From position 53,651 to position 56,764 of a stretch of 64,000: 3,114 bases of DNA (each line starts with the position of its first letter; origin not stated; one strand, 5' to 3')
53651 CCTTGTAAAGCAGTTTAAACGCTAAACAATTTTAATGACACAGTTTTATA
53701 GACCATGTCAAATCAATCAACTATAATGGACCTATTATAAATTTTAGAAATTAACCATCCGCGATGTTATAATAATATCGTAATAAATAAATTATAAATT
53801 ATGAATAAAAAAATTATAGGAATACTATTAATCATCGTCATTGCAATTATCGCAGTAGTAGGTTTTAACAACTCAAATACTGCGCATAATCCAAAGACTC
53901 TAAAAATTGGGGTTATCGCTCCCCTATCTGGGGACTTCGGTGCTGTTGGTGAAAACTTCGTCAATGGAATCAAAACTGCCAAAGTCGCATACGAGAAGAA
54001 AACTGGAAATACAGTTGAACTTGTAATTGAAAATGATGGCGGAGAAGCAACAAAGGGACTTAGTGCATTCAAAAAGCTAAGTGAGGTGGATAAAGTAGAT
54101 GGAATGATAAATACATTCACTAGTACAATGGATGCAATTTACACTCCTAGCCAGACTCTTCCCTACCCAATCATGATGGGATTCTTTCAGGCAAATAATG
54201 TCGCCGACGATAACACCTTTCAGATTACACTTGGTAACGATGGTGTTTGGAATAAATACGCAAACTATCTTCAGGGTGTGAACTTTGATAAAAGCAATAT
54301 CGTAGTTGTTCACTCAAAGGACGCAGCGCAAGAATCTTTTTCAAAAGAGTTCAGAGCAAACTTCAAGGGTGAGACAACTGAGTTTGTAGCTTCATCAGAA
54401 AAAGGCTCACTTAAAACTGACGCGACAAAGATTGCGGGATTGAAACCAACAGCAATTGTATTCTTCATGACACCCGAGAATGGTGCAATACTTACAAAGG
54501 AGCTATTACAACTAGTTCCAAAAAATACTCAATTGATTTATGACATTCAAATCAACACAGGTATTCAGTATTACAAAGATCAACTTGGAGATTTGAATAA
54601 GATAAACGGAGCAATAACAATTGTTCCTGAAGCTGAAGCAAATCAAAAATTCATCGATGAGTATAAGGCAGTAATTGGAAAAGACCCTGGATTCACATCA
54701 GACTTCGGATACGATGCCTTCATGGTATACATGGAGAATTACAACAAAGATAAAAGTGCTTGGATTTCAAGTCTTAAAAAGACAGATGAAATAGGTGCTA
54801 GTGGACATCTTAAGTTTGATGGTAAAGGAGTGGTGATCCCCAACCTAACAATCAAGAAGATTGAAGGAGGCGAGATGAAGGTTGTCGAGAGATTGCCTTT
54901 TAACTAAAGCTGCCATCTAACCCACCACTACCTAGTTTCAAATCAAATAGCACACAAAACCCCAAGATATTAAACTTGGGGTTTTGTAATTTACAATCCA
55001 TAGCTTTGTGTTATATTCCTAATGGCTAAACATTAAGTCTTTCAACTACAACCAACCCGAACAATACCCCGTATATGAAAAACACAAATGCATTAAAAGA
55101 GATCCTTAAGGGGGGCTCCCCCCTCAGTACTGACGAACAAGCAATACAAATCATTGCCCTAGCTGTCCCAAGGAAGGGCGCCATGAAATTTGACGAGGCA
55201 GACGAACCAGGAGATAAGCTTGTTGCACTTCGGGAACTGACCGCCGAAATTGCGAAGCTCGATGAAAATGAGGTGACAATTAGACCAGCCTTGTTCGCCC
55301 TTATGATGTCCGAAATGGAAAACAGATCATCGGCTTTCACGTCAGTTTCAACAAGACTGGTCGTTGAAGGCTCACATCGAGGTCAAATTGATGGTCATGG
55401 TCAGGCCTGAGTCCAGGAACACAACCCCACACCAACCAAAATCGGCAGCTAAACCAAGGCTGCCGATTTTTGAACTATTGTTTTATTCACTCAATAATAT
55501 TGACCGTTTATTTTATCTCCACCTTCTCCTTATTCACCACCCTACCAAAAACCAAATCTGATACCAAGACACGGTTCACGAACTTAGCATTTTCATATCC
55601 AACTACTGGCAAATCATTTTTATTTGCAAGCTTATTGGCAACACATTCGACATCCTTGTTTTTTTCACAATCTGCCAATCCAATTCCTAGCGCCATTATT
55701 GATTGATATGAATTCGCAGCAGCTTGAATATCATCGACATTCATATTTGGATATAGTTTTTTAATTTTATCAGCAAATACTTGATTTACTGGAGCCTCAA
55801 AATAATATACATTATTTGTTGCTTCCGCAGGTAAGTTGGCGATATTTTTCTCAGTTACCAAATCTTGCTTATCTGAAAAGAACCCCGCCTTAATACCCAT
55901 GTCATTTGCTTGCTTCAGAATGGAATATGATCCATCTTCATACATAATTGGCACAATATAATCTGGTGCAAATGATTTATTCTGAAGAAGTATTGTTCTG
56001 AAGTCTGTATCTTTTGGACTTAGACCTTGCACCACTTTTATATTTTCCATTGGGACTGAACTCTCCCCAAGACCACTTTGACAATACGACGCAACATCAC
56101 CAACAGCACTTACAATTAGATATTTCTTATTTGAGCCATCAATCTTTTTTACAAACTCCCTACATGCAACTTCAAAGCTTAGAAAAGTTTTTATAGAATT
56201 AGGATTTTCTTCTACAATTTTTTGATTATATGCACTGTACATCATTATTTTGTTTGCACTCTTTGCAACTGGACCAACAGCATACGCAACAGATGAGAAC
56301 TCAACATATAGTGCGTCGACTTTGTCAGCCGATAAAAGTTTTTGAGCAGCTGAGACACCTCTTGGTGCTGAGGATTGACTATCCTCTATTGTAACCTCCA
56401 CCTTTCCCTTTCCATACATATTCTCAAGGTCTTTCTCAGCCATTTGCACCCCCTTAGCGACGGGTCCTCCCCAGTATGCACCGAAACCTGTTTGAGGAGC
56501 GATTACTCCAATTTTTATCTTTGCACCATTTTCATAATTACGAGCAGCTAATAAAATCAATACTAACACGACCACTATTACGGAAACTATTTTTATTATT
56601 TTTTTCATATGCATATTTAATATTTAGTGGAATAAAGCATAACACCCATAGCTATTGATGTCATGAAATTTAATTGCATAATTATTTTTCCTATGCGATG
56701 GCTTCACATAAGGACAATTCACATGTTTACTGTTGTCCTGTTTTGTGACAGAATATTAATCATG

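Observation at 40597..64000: Iterated array of divergently paired LivK-like SBP and TrmB-family regulator genes (at least 10 SBPs and 8 regulators in 23 kb)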

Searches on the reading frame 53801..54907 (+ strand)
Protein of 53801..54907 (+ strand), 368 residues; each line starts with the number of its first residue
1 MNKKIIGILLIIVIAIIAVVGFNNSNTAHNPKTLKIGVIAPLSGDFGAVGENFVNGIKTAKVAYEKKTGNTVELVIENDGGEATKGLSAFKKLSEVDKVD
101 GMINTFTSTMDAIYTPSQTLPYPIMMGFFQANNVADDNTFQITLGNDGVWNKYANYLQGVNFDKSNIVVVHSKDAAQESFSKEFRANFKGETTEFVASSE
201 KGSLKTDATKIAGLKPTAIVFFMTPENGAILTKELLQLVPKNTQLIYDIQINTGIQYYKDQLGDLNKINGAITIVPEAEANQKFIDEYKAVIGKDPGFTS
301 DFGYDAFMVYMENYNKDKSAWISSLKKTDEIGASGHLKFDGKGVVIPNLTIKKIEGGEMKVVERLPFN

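Call 6: search_protein_families(library=pfam, proteins=[window:53801-54907:+], max_evalue=0.01)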
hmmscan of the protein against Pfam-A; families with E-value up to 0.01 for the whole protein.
window:53801-54907:+ (368 aa): 1 family
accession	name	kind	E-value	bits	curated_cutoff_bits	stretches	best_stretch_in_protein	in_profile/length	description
PF13458.12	Peripla_BP_6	-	2.2e-20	74.1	31.7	1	33-311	1-290/343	Periplasmic binding protein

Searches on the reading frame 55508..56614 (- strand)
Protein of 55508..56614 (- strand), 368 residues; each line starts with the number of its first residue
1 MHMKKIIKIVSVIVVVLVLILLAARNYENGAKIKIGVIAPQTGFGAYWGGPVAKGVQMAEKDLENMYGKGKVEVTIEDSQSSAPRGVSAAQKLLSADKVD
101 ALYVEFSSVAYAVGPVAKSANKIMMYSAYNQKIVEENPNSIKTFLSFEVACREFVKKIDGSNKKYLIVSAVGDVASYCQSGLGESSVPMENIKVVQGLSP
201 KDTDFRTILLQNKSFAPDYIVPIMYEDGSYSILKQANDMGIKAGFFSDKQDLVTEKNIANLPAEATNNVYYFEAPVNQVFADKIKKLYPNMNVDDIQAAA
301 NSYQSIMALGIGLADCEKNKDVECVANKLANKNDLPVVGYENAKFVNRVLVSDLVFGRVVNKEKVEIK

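Call 6: search_protein_families(library=pfam, proteins=[window:55508-56614:-], max_evalue=0.01)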
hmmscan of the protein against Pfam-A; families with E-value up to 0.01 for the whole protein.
window:55508-56614:- (368 aa): 3 families
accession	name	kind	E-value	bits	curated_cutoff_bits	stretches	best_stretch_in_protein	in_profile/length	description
PF13458.12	Peripla_BP_6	-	1.6e-30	107.4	31.7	1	32-343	1-321/343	Periplasmic binding protein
PF01094.35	ANF_receptor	-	1.3e-09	38.1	25.4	1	54-320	4-297/353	Receptor family ligand binding region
PF13433.12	Peripla_BP_5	-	2.1e-08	34.1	27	1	33-329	1-306/363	Periplasmic binding protein domain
